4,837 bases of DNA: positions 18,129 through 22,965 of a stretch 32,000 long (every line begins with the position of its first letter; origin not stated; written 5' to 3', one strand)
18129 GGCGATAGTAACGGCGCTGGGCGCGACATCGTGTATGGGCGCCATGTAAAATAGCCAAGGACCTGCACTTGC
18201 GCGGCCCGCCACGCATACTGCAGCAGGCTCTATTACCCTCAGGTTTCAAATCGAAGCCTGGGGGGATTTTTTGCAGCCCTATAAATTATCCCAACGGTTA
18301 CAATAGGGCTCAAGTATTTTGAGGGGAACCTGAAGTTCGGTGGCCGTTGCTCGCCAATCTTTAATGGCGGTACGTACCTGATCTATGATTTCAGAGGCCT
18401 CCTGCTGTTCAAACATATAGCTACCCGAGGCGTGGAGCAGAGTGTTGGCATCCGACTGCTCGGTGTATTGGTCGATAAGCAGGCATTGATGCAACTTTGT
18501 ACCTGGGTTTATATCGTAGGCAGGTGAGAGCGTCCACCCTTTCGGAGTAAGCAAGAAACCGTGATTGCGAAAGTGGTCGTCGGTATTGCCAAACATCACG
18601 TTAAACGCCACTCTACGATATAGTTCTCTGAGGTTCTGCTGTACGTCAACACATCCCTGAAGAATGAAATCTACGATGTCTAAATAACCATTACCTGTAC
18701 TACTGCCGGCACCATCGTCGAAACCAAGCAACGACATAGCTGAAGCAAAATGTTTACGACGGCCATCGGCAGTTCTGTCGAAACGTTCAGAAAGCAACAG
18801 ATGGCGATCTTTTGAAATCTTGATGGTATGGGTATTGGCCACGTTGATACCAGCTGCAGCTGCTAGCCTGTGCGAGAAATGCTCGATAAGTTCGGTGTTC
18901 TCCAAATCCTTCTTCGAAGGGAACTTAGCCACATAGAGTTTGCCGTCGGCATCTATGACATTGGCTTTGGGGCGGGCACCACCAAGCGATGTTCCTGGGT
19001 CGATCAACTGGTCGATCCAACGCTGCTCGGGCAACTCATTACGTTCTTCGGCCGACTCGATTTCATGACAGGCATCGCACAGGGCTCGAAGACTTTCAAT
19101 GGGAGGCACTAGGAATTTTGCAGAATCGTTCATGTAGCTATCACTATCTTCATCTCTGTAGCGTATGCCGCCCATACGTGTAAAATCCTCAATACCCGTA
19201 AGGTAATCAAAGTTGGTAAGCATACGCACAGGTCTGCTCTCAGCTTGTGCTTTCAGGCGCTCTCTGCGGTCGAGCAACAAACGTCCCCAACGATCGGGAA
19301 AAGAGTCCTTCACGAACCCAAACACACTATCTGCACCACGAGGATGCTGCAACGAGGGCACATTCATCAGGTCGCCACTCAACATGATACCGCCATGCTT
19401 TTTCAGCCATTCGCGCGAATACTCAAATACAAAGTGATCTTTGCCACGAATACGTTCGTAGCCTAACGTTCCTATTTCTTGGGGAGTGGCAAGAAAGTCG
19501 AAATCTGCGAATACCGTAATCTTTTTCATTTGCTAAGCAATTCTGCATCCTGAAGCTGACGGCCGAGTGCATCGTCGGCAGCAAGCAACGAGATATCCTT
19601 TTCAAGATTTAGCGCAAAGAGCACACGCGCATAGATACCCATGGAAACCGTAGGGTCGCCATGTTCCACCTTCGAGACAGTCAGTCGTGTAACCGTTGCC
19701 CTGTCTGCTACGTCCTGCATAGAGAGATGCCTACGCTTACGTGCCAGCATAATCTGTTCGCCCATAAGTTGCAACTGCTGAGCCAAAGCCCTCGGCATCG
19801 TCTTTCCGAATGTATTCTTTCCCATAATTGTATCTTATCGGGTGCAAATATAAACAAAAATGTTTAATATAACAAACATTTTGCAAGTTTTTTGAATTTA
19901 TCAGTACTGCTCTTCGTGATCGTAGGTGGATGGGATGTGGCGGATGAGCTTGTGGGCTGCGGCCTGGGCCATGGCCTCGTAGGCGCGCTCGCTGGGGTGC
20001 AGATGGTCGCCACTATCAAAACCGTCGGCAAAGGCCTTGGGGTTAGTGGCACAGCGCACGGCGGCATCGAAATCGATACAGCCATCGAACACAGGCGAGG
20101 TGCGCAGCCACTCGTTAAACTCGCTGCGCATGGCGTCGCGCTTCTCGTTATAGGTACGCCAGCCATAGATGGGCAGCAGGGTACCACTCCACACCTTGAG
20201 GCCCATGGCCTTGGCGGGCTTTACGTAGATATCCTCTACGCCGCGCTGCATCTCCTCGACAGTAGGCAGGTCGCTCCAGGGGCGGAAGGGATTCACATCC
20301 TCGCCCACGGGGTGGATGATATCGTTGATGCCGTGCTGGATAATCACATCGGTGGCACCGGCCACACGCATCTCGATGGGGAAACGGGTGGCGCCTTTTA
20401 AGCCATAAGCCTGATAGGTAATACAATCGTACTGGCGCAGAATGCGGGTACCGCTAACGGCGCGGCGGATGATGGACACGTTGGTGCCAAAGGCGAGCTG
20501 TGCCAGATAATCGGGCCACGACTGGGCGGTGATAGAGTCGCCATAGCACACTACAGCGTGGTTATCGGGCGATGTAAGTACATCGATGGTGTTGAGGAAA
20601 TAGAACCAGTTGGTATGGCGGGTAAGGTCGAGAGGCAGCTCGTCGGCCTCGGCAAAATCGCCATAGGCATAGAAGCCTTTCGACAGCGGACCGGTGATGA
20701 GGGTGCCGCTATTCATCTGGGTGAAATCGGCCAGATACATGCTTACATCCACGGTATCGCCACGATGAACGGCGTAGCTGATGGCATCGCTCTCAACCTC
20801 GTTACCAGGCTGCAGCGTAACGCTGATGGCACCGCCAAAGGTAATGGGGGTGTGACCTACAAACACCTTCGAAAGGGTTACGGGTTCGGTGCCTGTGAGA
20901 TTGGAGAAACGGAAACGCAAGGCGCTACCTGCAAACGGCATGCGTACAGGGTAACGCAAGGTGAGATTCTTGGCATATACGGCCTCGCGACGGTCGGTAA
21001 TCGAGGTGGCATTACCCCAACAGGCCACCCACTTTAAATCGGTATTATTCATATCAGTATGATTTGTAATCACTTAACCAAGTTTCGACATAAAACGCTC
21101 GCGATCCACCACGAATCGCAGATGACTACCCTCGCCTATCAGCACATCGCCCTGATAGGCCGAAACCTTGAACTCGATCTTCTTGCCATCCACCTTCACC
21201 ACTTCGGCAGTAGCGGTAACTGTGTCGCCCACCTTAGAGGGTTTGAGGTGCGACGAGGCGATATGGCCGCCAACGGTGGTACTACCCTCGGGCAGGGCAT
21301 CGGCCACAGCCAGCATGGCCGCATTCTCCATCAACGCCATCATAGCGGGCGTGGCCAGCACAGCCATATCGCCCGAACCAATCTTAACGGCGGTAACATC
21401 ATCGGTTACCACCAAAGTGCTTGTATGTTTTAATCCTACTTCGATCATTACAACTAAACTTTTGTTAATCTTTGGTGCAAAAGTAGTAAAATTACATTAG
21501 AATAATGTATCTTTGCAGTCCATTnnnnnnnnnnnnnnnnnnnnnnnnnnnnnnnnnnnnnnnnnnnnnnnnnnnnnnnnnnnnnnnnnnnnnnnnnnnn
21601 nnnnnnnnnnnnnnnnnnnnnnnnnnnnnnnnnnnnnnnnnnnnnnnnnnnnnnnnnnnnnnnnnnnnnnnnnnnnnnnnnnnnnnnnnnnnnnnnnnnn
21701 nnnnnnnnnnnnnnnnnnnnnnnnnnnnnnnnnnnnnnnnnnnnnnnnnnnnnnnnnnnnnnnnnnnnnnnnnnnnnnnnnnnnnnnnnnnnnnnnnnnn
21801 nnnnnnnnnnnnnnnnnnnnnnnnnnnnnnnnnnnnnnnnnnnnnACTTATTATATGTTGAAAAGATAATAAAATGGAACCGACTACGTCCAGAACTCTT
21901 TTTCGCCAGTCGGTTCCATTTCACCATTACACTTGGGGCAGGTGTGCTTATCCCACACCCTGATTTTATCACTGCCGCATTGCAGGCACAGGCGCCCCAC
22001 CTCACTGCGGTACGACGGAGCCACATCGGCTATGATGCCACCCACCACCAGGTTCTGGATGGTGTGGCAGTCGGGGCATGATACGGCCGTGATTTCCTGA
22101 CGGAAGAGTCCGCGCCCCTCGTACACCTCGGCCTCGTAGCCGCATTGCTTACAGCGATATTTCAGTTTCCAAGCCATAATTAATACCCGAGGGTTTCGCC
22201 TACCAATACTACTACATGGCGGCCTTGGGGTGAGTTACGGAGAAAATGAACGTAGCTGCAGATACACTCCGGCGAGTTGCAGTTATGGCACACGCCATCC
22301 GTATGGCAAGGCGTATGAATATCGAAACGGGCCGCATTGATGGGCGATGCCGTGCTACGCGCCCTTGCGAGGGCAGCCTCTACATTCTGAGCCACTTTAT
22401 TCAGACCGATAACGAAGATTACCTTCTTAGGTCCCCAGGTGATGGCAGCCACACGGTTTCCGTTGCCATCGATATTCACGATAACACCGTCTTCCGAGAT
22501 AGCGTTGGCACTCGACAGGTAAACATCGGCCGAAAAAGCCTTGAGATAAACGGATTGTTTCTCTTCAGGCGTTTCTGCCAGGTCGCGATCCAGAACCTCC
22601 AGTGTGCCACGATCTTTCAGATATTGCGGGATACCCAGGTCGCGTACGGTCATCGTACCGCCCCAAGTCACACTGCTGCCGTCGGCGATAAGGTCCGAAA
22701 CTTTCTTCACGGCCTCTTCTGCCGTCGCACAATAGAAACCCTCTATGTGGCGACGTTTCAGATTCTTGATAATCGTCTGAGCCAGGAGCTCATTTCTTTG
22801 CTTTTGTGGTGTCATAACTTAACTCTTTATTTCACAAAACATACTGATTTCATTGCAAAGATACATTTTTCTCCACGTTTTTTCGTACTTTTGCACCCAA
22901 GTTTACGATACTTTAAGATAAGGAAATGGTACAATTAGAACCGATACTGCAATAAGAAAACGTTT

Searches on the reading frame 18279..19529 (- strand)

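Call 9: search_protein_families(library=pfam, proteins=[window:18279-19529:-], max_evalue=0.01)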
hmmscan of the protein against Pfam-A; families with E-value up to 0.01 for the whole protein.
window:18279-19529:- (416 aa): 2 families
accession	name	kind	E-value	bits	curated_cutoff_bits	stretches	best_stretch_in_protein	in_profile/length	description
PF07804.18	HipA_C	-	7.4e-48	163.4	30.5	1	180-391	1-212/213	HipA-like C-terminal domain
PF13657.11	Couple_hipA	-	1.1e-05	26.3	22.5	1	17-97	8-78/99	HipA N-terminal domain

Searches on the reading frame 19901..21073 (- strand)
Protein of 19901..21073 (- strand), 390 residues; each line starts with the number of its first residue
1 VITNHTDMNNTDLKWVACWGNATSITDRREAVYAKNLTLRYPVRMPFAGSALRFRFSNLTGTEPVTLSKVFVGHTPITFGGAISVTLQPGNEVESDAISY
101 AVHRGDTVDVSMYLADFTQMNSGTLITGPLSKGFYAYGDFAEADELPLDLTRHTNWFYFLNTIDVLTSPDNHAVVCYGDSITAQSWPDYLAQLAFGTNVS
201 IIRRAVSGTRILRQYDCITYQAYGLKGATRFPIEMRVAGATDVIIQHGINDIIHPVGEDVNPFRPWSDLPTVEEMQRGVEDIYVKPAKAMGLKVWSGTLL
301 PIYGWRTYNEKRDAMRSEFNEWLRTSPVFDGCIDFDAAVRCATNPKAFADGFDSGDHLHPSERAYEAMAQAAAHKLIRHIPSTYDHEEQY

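Call 10: search_protein_families(library=pfam, proteins=[window:19901-21073:-], max_evalue=0.01)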
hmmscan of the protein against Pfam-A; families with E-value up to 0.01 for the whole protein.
window:19901-21073:- (390 aa): 2 families
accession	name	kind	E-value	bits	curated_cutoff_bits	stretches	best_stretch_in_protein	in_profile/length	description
PF13472.12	Lipase_GDSL_2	-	2.1e-14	54.9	32.9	1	176-367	1-178/178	GDSL-like Lipase/Acylhydrolase family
PF00657.28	Lipase_GDSL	-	7e-14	52.9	23.6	1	174-371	1-207/208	GDSL-like Lipase/Acylhydrolase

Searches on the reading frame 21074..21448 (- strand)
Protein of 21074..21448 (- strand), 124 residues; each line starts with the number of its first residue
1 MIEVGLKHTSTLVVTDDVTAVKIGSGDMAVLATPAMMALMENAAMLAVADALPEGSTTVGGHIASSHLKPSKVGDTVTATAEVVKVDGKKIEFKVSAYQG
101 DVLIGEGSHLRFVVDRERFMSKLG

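Call 10: search_protein_families(library=pfam, proteins=[window:21074-21448:-], max_evalue=0.01)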
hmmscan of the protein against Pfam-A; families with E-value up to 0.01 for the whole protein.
window:21074-21448:- (124 aa): 2 families
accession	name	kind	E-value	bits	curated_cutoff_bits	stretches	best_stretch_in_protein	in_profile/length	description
PF22636.2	FlK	-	7.3e-34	116.4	27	1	14-117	1-103/103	Fluoroacetyl-CoA-specific thioesterase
PF03061.28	4HBT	-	4.7e-11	43.3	20.6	1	34-101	7-74/79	Thioesterase superfamily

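Call 90: find_encoding_contigs(protein=window:21074-21448:-, flank=10000, max_places=10)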
Protein window:21074-21448:- (124 aa): 22 contigs read that carry it; 10 places shown.
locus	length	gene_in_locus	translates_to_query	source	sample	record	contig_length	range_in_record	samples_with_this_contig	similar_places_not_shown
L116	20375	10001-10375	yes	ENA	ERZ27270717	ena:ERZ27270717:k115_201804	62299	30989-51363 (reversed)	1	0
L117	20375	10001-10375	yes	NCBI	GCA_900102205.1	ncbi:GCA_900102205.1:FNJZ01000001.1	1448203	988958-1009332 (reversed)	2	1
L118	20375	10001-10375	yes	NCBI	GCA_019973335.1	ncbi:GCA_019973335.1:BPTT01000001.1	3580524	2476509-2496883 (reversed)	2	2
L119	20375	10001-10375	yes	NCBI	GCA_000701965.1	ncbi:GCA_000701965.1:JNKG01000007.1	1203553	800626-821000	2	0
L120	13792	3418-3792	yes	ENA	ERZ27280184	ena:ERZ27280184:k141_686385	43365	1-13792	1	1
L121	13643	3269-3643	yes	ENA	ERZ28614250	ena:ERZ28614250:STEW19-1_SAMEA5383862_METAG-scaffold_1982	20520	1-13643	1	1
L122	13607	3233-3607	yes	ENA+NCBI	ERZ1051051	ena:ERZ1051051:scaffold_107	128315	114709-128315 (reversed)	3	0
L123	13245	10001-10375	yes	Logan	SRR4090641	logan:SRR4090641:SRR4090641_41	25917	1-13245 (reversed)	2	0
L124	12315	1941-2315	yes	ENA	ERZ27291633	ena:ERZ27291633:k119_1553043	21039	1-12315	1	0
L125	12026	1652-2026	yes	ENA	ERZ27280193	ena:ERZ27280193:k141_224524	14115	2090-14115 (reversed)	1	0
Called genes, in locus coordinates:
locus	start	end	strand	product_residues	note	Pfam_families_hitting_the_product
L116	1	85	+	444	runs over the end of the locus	PF00860:Xan_ur_permease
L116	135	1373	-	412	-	PF03773:ArsP_1, PF00403:HMA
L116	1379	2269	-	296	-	PF12833:HTH_18, PF00165:HTH_AraC (weak)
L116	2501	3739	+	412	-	PF02321:OEP (weak)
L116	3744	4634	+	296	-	PF25973:BSH_CzcB (faint), PF25997:BSH_YhbJ (faint)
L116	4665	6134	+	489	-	PF00005:ABC_tran, PF13304:AAA_21 (weak), PF00005:ABC_tran, PF13304:AAA_21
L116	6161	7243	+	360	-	PF12679:ABC2_membrane_2, PF12698:ABC2_membrane_3, PF01061:ABC2_membrane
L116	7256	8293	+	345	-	PF12679:ABC2_membrane_2, PF12698:ABC2_membrane_3, PF01061:ABC2_membrane, PF14965:BRI3BP (faint)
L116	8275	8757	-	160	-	PF00583:Acetyltransf_1, PF13673:Acetyltransf_10, PF13508:Acetyltransf_7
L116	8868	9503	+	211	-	PF02589:LUD_dom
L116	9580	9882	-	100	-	PF11756:YgbA_NO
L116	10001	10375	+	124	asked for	PF22636:FlK, PF03061:4HBT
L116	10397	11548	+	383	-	PF00657:Lipase_GDSL, PF13472:Lipase_GDSL_2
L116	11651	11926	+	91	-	PF01381:HTH_3 (faint), PF00356:LacI (weak)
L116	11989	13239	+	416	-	PF13657:Couple_hipA (faint), PF07804:HipA_C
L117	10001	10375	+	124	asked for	PF22636:FlK, PF03061:4HBT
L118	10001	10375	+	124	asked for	PF22636:FlK, PF03061:4HBT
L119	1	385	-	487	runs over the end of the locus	PF13173:AAA_14, PF13635:DUF4143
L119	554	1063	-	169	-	PF14131:DUF4298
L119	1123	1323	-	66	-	-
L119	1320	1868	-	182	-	PF00484:Pro_CA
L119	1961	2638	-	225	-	PF13476:AAA_23 (faint), PF00005:ABC_tran, PF13304:AAA_21 (faint)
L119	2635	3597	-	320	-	-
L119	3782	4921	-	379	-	PF05448:AXE1 (faint), PF12740:PETase (weak), PF01738:DLH (weak), PF00561:Abhydrolase_1 (weak), PF00326:Peptidase_S9 (faint)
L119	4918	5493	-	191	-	PF18050:Cyclophil_like2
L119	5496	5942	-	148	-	PF03992:ABM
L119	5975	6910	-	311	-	PF13484:Fer4_16 (faint), PF14697:Fer4_21 (faint), PF13534:Fer4_17 (faint), PF12838:Fer4_7 (faint), PF00037:Fer4 (weak), PF12837:Fer4_6 (weak), PF13187:Fer4_9 (weak), PF13237:Fer4_10 (weak), +1 more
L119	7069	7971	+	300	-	PF00165:HTH_AraC (faint), PF12833:HTH_18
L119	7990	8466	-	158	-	PF00583:Acetyltransf_1, PF13673:Acetyltransf_10, PF13508:Acetyltransf_7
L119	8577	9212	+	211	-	PF02589:LUD_dom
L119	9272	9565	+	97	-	-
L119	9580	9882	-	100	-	PF11756:YgbA_NO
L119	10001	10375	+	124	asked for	PF22636:FlK, PF03061:4HBT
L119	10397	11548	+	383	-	PF00657:Lipase_GDSL, PF13472:Lipase_GDSL_2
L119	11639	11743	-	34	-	PF20096:DUF6486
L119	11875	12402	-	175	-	PF18291:HU-HIG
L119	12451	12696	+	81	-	-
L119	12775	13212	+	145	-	PF02498:Bro-N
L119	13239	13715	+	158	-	PF08291:Peptidase_M15_3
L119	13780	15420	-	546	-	-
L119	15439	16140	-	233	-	-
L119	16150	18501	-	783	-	PF01650:Peptidase_C13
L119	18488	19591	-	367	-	-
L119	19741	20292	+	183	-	PF13505:OMP_b-brl, PF13568:OMP_b-brl_2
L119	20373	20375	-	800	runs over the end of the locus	PF15979:Glyco_hydro_115, PF17829:GH115_C (weak)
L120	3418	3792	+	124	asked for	PF22636:FlK, PF03061:4HBT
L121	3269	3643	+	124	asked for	PF22636:FlK, PF03061:4HBT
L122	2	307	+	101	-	?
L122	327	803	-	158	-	PF00583:Acetyltransf_1, PF13673:Acetyltransf_10, PF13508:Acetyltransf_7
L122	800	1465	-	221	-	PF00702:Hydrolase, PF08282:Hydrolase_3 (faint), PF12710:HAD, PF13419:HAD_2, PF13242:Hydrolase_like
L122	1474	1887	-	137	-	PF01894:YjbQ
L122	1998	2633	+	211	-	PF02589:LUD_dom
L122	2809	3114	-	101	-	PF11756:YgbA_NO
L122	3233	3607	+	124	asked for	PF22636:FlK, PF03061:4HBT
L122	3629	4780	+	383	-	PF00657:Lipase_GDSL, PF13472:Lipase_GDSL_2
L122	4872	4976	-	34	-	PF20096:DUF6486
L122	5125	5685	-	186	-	PF18291:HU-HIG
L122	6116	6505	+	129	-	PF02498:Bro-N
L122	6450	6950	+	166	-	PF08291:Peptidase_M15_3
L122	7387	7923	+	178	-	PF13505:OMP_b-brl, PF13568:OMP_b-brl_2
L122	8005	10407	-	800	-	PF15979:Glyco_hydro_115, PF17829:GH115_C (weak)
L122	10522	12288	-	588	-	PF14322:SusD-like_3, PF07980:SusD_RagB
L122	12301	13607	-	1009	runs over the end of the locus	PF13620:CarboxypepD_reg, PF13715:CarbopepD_reg_2, PF07715:Plug, PF00593:TonB_dep_Rec_b-barrel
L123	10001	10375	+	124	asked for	PF22636:FlK, PF03061:4HBT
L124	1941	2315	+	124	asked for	PF22636:FlK, PF03061:4HBT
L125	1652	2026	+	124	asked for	PF22636:FlK, PF03061:4HBT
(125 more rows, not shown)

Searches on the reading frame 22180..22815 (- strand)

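Call 10: search_protein_families(library=pfam, proteins=[window:22180-22815:-], max_evalue=0.01)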
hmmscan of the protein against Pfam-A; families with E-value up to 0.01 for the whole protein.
window:22180-22815:- (211 aa): 1 family
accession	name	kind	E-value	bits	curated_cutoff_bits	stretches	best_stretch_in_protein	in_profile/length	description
PF02589.21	LUD_dom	-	3.9e-43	147.8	22.6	1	14-205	3-189/189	LUD domain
